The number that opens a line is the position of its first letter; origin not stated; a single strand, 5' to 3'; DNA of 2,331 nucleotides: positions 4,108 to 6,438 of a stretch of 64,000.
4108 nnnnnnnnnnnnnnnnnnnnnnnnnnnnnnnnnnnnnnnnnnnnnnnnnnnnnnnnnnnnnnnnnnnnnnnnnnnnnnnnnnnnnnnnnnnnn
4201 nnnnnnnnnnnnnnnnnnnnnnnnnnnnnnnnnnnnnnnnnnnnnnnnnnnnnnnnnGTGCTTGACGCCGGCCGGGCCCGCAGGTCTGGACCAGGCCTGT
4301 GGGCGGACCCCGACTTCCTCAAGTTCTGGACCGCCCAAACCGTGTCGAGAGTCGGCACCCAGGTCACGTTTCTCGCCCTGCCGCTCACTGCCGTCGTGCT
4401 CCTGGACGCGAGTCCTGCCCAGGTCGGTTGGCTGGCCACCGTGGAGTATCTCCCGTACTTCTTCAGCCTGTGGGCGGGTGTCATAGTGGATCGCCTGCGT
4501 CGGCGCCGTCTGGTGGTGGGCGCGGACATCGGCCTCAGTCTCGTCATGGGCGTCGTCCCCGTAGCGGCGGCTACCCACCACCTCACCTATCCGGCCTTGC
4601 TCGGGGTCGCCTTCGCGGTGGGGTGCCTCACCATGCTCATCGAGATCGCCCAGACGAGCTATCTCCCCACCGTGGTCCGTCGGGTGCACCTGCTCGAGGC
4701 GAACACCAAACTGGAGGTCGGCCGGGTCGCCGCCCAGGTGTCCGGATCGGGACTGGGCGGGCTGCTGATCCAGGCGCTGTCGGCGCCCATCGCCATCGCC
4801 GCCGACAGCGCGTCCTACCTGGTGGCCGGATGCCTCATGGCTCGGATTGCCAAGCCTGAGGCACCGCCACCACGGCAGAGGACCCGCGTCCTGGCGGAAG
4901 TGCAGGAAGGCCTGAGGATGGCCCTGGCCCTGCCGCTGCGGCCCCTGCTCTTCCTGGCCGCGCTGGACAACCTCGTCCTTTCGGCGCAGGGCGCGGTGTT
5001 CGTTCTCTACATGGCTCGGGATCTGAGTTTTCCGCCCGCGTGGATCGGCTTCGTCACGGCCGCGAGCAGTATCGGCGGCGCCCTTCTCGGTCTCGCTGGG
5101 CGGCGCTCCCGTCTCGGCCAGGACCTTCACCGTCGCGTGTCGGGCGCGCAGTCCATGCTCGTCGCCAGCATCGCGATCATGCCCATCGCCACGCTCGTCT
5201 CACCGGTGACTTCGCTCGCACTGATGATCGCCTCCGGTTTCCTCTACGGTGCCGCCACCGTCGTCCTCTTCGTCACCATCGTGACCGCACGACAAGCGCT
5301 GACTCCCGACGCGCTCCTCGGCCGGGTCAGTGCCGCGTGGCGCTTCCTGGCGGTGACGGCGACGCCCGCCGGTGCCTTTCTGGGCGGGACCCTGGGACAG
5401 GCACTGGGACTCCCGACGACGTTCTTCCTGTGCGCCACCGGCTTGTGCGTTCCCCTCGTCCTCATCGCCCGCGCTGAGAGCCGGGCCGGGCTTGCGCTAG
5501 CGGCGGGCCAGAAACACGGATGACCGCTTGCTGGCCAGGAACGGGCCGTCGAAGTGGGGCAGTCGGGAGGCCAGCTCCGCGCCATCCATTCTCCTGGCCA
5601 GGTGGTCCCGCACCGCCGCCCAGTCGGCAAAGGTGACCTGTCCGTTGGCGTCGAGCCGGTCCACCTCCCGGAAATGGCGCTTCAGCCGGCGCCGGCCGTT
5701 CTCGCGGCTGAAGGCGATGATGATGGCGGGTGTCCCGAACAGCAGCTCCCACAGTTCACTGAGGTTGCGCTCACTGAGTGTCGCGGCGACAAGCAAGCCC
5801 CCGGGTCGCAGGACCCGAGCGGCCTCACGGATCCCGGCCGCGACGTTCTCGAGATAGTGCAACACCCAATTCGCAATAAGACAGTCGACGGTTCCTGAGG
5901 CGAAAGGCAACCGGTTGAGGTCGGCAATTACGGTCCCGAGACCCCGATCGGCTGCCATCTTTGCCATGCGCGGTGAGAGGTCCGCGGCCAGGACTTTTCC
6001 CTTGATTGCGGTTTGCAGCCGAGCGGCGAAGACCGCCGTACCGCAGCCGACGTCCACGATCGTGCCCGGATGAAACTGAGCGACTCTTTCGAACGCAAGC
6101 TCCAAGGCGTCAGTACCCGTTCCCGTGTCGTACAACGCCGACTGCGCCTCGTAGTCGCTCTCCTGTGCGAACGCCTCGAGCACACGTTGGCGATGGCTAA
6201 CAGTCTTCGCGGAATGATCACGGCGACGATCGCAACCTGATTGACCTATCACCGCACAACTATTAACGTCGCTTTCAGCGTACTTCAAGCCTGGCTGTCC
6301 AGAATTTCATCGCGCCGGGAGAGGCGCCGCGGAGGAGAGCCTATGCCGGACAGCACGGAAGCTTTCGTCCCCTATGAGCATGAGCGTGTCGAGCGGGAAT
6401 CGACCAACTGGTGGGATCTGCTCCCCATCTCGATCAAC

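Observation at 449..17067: Palindrome-bracketed 16.6-kb tailoring island with no scaffold synthase: candidate undescribed RiPP/glycopeptide-type (or nucleotide-linked) pathway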

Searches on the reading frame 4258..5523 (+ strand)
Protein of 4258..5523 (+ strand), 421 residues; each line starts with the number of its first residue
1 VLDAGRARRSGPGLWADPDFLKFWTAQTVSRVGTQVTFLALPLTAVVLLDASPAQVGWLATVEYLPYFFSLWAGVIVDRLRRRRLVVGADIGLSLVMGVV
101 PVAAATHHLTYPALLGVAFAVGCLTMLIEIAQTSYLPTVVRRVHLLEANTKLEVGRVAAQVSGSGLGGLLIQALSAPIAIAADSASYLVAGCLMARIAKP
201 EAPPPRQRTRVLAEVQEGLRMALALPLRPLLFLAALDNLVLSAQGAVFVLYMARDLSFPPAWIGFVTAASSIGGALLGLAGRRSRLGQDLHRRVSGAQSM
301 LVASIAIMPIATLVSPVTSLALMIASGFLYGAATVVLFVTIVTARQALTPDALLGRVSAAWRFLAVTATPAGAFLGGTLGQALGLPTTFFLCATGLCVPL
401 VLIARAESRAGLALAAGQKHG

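Call 6: search_protein_families(library=pfam, proteins=[window:4258-5523:+], max_evalue=0.01)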
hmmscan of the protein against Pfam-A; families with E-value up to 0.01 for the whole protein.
window:4258-5523:+ (421 aa): 2 families
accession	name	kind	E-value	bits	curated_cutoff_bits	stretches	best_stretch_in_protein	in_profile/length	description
PF05977.19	MFS_3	-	1.5e-19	70.3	27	1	20-407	12-394/524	Transmembrane secretion effector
PF07690.21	MFS_1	-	6.5e-19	68.5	33.4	2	24-226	2-203/347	Major Facilitator Superfamily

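Call 15: search_protein_families(library=ncbifam, proteins=[window:4258-5523:+], max_evalue=0.01)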
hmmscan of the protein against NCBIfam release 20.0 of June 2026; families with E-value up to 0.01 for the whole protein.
window:4258-5523:+ (421 aa): 7 families
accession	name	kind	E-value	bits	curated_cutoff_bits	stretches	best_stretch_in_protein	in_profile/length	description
TIGR00900.1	2A0121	subfamily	1e-48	166.6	319.6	1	20-384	1-364/364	H+ Antiporter protein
NF007792.0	PRK10489.1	equivalog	7.8e-18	64.7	324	1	17-403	16-395/419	enterobactin transporter EntS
NF052575.1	MFS_efflux_Tap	equivalog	2.2e-13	50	625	1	25-404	11-388/401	multidrug efflux MFS transporter Tap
NF012178.0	tet_MFS_V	exception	5.9e-10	38.8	640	1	45-405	34-393/409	tetracycline efflux MFS transporter Tet(V)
NF000245.1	macrolide_MefA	exception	9.7e-06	24.9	675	1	20-394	11-384/405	macrolide efflux MFS transporter Mef(A)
NF000051.1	macrolide_MefB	exception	6.5e-05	22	800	1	22-403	13-392/409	macrolide efflux MFS transporter Mef(B)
NF006386.0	PRK08633.1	equivalog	0.0056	14.4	1221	0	64-394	57-395/1147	acyl-[ACP]--phospholipid O-acyltransferase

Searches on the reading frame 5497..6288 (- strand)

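Call 6: search_protein_families(library=pfam, proteins=[window:5497-6288:-], max_evalue=0.01)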
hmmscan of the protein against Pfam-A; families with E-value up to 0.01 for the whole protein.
window:5497-6288:- (263 aa): 9 families
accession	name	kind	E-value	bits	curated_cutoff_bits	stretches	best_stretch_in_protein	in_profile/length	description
PF08241.18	Methyltransf_11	-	9.1e-21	74.7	21.2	1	78-167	1-94/95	Methyltransferase domain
PF13649.12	Methyltransf_25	-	1.9e-17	64.1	27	1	77-164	1-97/97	Methyltransferase domain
PF08242.18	Methyltransf_12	-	8.7e-12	46.1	30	1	78-166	1-98/98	Methyltransferase domain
PF13489.12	Methyltransf_23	-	5.3e-11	43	27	1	67-174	18-122/164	Methyltransferase domain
PF01209.24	Ubie_methyltran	-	1.3e-10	41.4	20.1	1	66-175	40-158/233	ubiE/COQ5 methyltransferase family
PF13847.12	Methyltransf_31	-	1.3e-09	38.3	27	1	76-178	6-120/145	Methyltransferase domain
PF05148.21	Methyltransf_8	-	2.7e-08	34.4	27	1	75-174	74-162/219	Hypothetical methyltransferase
PF03141.22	Methyltransf_29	-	2.8e-07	29.9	23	1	76-170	120-219/506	Putative S-adenosyl-L-methionine-dependent methyltransferase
PF05175.20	MTS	-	0.0083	16.2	23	0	67-186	25-156/170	Methyltransferase small domain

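Call 15: search_protein_families(library=ncbifam, proteins=[window:5497-6288:-], max_evalue=0.01)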
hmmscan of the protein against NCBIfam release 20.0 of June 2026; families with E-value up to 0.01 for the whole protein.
window:5497-6288:- (263 aa): 32 families (the best 25 are shown)
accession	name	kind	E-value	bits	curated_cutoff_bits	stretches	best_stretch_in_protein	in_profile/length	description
TIGR02072.1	BioC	equivalog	8.1e-20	71.7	184.95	1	69-230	31-195/244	malonyl-ACP O-methyltransferase BioC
NF045667.1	MTase_DVU1556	equivalog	1.7e-18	66.9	155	1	69-209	17-130/213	DVU_1556 family methyltransferase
TIGR01934.1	MenG_MenH_UbiE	subfamily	2.9e-14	52.9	158.35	1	65-176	31-149/223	ubiquinone/menaquinone biosynthesis methyltransferase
NF001241.0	PRK00216.1-2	equivalog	1e-13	51.5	327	1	71-177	48-156/231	demethylmenaquinone methyltransferase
NF007610.0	PRK10258.1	equivalog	3.1e-13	49.6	342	1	66-179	35-149/251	malonyl-ACP O-methyltransferase BioC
NF004452.0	PRK05785.1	equivalog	3.7e-11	43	207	1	61-162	41-139/228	hypothetical protein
NF001244.0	PRK00216.1-5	equivalog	7e-11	41.9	216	1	65-175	40-160/236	bifunctional demethylmenaquinone methyltransferase/2-methoxy-6-polyprenyl-1,4-benzoquinol methylase UbiE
NF008823.0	PRK11873.1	subfamily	1.1e-10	41.5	263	1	47-168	56-181/272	arsenite methyltransferase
NF052510.1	methyltran_MpqE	exception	2.4e-10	40.2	335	1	34-174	9-157/234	methyl-plastoquinone biosynthesis methyltransferase MpqE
NF041537.1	ArsM_AhpD_UU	exception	3.5e-10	39.2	510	1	73-169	75-181/345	arsenite methyltransferase/AhpD domain selenoprotein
NF047649.1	MTase_UXPK_star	exception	2.6e-09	36.5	460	1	71-169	74-182/283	methyltransferase/UXPK-star double selenoprotein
NF043040.1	corrin_prot_MT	hypoth_equivalog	2.7e-08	33.5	180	1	44-194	13-175/216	corrinoid protein-associated methyltransferase CpaM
NF001240.0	PRK00216.1-1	equivalog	3e-08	33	378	1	75-173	65-173/251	bifunctional demethylmenaquinone methyltransferase/2-methoxy-6-polyprenyl-1,4-benzoquinol methylase UbiE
NF011527.0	PRK14968.1-1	equivalog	3.3e-08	33.5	242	1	53-140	15-100/192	putative methyltransferase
NF041536.1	ArsM_DUF2284_UU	exception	1.5e-07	30.1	575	1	76-169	79-181/459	arsenite methyltransferase/DUF2284 domain selenoprotein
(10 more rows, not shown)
